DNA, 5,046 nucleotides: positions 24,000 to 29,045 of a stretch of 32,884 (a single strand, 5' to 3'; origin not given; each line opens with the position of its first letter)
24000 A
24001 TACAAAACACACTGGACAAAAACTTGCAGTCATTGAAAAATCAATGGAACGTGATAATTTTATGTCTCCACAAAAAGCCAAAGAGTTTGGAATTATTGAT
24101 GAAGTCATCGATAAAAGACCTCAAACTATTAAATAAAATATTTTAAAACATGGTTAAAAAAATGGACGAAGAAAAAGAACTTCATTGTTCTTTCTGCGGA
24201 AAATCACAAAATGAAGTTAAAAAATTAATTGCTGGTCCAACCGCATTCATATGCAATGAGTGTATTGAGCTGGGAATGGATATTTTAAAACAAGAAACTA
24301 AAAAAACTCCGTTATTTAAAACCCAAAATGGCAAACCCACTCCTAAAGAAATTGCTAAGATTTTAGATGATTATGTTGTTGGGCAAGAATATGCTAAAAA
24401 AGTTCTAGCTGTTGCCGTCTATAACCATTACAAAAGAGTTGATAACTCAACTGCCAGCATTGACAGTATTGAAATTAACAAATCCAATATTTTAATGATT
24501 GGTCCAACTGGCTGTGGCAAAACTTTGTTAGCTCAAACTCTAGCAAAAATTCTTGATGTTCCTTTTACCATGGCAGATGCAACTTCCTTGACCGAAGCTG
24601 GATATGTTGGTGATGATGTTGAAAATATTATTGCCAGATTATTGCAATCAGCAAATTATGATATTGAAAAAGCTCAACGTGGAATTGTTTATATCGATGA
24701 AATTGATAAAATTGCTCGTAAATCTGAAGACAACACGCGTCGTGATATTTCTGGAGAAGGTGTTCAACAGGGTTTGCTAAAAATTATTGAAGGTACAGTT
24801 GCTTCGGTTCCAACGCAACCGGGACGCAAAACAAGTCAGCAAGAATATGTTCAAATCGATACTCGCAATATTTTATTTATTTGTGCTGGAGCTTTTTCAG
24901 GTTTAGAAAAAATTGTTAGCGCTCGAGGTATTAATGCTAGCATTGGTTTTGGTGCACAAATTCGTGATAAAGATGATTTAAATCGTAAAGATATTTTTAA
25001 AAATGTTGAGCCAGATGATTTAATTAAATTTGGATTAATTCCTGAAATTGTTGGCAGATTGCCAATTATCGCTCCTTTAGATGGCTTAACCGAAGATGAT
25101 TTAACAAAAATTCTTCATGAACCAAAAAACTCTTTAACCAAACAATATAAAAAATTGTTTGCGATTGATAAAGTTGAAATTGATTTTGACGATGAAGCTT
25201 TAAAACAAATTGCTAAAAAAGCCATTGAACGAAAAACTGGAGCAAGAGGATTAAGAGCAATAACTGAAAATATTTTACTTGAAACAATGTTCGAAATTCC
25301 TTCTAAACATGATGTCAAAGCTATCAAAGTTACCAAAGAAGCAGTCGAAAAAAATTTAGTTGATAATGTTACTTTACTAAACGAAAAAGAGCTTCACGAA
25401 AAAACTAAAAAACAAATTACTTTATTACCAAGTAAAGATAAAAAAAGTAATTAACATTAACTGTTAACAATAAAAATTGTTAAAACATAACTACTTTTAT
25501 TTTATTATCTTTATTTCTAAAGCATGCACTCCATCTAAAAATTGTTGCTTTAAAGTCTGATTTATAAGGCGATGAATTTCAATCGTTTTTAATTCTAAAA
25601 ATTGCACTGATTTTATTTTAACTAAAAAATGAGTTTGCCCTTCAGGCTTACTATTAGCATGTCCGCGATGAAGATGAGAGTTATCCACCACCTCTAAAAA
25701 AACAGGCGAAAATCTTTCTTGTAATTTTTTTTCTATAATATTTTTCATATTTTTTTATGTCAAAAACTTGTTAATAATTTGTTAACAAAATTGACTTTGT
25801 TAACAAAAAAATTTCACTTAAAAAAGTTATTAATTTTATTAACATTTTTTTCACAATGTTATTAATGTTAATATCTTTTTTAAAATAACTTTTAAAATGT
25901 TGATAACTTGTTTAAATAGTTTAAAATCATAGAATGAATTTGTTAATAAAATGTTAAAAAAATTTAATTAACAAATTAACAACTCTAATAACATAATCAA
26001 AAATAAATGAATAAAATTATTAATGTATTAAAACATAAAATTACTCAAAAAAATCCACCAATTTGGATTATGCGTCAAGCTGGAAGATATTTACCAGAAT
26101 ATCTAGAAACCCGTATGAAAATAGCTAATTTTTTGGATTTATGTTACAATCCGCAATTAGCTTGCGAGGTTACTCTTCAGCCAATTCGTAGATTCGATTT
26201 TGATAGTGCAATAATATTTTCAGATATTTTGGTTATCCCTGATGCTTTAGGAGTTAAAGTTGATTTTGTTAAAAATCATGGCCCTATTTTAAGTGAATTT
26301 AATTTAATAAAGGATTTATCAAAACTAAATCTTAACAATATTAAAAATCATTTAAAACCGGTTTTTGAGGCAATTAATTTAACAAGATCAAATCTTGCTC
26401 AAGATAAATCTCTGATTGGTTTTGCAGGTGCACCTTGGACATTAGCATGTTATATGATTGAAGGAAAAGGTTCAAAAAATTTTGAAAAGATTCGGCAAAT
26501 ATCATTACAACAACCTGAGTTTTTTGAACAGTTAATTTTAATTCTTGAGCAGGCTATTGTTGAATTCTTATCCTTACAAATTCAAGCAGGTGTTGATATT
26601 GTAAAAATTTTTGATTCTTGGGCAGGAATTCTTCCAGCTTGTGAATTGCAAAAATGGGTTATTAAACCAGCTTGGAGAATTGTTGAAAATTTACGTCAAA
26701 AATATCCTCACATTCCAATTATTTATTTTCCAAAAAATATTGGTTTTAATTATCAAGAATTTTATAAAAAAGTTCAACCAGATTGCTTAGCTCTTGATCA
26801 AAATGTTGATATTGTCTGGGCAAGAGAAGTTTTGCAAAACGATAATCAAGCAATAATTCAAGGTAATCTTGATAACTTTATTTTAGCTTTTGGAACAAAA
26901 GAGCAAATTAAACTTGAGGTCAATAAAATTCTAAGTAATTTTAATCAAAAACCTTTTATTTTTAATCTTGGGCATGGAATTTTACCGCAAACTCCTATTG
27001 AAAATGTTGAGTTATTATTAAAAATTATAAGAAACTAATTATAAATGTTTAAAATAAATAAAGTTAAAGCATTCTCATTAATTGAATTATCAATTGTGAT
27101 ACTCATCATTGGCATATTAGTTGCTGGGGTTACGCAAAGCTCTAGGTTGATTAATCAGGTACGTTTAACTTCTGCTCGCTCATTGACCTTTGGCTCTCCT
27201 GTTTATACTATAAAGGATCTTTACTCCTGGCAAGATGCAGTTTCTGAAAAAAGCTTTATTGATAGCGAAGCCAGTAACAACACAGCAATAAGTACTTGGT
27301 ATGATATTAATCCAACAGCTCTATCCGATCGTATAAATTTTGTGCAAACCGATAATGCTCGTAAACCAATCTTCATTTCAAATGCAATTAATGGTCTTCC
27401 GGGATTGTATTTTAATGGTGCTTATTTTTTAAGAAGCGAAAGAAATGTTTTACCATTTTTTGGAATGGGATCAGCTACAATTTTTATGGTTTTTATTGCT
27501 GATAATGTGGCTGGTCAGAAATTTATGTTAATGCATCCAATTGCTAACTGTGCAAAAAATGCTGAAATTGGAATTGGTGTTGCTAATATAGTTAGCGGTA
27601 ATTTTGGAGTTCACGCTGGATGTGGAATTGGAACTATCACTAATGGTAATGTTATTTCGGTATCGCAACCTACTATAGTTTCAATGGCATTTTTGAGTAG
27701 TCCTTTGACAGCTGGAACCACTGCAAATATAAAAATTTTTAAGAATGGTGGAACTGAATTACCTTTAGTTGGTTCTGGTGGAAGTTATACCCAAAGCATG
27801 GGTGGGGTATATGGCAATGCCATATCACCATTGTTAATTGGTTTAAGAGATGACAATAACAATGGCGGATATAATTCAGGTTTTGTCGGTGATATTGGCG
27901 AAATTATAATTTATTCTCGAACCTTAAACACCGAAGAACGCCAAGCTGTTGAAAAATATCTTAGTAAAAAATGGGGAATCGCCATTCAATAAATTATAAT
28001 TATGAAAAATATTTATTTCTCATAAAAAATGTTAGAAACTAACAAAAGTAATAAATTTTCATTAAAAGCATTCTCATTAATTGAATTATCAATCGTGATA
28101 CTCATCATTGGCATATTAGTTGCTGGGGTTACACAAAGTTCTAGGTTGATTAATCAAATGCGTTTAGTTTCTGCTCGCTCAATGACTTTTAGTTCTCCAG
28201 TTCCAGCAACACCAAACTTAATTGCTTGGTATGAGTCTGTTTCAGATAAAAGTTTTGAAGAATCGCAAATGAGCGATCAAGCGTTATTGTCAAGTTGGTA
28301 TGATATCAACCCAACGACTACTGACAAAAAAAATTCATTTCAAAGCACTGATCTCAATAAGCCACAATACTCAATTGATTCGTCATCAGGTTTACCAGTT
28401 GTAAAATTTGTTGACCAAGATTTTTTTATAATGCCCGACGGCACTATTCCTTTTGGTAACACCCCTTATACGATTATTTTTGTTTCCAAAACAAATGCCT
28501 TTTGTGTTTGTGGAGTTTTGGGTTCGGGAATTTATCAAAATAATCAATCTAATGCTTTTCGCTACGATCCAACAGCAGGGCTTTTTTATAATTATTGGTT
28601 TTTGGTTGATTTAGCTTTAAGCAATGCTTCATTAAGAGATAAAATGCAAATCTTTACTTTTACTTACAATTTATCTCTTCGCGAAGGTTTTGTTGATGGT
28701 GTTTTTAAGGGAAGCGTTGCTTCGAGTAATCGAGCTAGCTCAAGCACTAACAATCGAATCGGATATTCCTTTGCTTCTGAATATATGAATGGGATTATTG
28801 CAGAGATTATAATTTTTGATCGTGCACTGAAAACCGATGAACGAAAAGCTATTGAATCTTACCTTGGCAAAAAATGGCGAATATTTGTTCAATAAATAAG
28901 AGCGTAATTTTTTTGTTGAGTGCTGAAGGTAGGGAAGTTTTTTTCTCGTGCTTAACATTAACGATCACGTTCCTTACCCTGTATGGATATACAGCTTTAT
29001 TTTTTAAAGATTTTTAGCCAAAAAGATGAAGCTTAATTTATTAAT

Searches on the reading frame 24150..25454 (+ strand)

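Call 8: search_protein_families(library=pfam, proteins=[window:24150-25454:+], max_evalue=0.001)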
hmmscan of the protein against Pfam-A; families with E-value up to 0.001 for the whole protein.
window:24150-25454:+ (434 aa): 12 families
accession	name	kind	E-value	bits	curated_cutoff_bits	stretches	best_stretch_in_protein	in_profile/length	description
PF07724.20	AAA_2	-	2e-35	122.7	27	1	111-307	3-166/166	AAA domain (Cdc48 subfamily)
PF06689.19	zf-C4_ClpX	-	8.9e-19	67.5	27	1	12-48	2-39/39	ClpX C4-type zinc finger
PF00004.35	AAA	-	7.9e-17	62.4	21.2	1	114-246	1-107/131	ATPase family associated with various cellular activities (AAA)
PF10431.15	ClpB_D2-small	-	1.1e-12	48.3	21.9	1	313-393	1-77/81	C-terminal, D2-small domain, of ClpB protein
PF01078.27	Mg_chelatase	-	2.5e-07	30.8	20.3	1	111-144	22-54/207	Magnesium chelatase, subunit ChlI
PF00493.29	MCM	-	3.2e-06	26.9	23.3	1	62-193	12-138/224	MCM P-loop domain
PF07728.20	AAA_5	-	4.2e-06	27.2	22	1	113-190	1-80/139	AAA domain (dynein-related subfamily)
PF05496.18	RuvB_N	-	9.1e-06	26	27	1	71-194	5-102/159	Holliday junction DNA helicase RuvB P-loop domain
PF14532.12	Sigma54_activ_2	-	6.6e-05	23.6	25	1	102-191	12-84/138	Sigma-54 interaction domain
PF13401.12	AAA_22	-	0.00012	22.8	27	0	111-188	5-96/130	AAA domain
PF00158.32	Sigma54_activat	-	0.00012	22.2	20.2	0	95-133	6-44/168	Sigma-54 interaction domain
PF12775.13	AAA_7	-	0.00062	19.8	25.8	0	108-187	30-111/181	P-loop containing dynein motor region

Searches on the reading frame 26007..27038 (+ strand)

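Call 8: search_protein_families(library=pfam, proteins=[window:26007-27038:+], max_evalue=0.001)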
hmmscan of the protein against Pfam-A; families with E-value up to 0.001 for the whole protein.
window:26007-27038:+ (343 aa): 1 family
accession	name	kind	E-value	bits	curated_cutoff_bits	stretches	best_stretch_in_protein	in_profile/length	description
PF01208.23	URO-D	-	2.9e-108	362.4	23.9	1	4-342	6-344/346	Uroporphyrinogen decarboxylase (URO-D)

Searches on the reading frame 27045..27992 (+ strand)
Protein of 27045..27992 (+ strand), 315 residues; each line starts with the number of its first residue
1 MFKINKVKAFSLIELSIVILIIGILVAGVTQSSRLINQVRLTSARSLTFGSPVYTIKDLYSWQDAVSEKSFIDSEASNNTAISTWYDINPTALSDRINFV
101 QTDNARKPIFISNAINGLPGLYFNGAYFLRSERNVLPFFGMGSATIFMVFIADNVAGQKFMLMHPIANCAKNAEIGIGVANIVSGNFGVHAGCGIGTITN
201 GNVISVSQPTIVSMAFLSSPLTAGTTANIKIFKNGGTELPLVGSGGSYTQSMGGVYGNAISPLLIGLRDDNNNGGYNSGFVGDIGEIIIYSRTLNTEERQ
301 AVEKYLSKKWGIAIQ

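Call 5: search_protein_families(library=pfam, proteins=[window:27045-27992:+], max_evalue=1)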
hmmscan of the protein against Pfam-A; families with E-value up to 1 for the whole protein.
window:27045-27992:+ (315 aa): 1 family
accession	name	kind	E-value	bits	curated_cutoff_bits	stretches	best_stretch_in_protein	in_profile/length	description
PF07963.17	N_methyl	-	3.1e-05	23.8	21.2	1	5-29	2-26/27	Prokaryotic N-terminal methylation motif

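Call 6: search_protein_families(library=ncbifam, proteins=[window:27045-27992:+], max_evalue=1)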
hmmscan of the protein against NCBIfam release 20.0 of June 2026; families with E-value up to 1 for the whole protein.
window:27045-27992:+ (315 aa): 6 families
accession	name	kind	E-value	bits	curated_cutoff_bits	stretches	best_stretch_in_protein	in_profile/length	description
TIGR02532.1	IV_pilin_GFxxxE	domain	0.00011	21.9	16.3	1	9-29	3-23/24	prepilin-type N-terminal cleavage/methylation domain-containing protein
TIGR01708.2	typeII_sec_gspH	equivalog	0.0023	18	80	1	10-34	4-28/169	type II secretion system minor pseudopilin GspH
NF041775.1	typeIV_PilA_Myxo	equivalog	0.025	14.6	400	1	7-63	10-66/214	type IV pilin protein PilA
NF040999.1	pilin_ComGC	equivalog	0.079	13.2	75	1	8-26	2-20/84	competence type IV pilus major pilin ComGC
TIGR01710.1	typeII_sec_gspG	equivalog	0.084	12.9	88.85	1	9-30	2-23/134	type II secretion system major pseudopilin GspG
NF007800.0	PRK10506.1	equivalog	0.18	11.6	158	1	4-43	5-45/163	prepilin peptidase-dependent protein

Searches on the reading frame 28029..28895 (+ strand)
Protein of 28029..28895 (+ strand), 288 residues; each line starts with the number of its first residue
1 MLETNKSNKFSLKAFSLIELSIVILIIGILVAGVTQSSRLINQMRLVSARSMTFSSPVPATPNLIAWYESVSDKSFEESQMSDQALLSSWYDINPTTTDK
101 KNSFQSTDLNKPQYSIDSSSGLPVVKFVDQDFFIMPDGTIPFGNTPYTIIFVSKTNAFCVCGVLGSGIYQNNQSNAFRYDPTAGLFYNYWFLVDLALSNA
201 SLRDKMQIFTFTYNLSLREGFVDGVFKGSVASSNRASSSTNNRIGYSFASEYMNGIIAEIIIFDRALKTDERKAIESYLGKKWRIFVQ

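Call 5: search_protein_families(library=pfam, proteins=[window:28029-28895:+], max_evalue=1)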
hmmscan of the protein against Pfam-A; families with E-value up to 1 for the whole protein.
window:28029-28895:+ (288 aa): 4 families
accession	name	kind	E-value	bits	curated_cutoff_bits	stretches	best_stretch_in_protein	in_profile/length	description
PF13385.13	Laminin_G_3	-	7.4e-05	23.4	27.6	1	203-271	78-149/151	Concanavalin A-like lectin/glucanases superfamily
PF07963.17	N_methyl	-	0.001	19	21.2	1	13-34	5-26/27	Prokaryotic N-terminal methylation motif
PF17612.7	DUF5507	-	0.077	13.2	27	1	151-175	2-26/160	Family of unknown function (DUF5507)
PF19000.5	DUF5729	-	0.091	13.4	27.4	1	33-114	43-122/141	Family of unknown function (DUF5729)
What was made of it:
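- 28029..28895 (+): Paralog F (288 aa), outside the reported interval. Laminin_G_3 23.4 bits, sub-threshold (call 5).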

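Call 6: search_protein_families(library=ncbifam, proteins=[window:28029-28895:+], max_evalue=1)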
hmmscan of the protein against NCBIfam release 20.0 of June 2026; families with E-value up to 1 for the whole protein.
window:28029-28895:+ (288 aa): 4 families
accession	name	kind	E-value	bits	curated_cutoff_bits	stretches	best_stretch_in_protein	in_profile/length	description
TIGR02532.1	IV_pilin_GFxxxE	domain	0.00012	21.8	16.3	1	14-34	3-23/24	prepilin-type N-terminal cleavage/methylation domain-containing protein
TIGR01708.2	typeII_sec_gspH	equivalog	0.0016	18.5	80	1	15-39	4-28/169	type II secretion system minor pseudopilin GspH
NF040999.1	pilin_ComGC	equivalog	0.057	13.6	75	1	13-31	2-20/84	competence type IV pilus major pilin ComGC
TIGR01710.1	typeII_sec_gspG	equivalog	0.084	12.9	88.85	1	14-35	2-23/134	type II secretion system major pseudopilin GspG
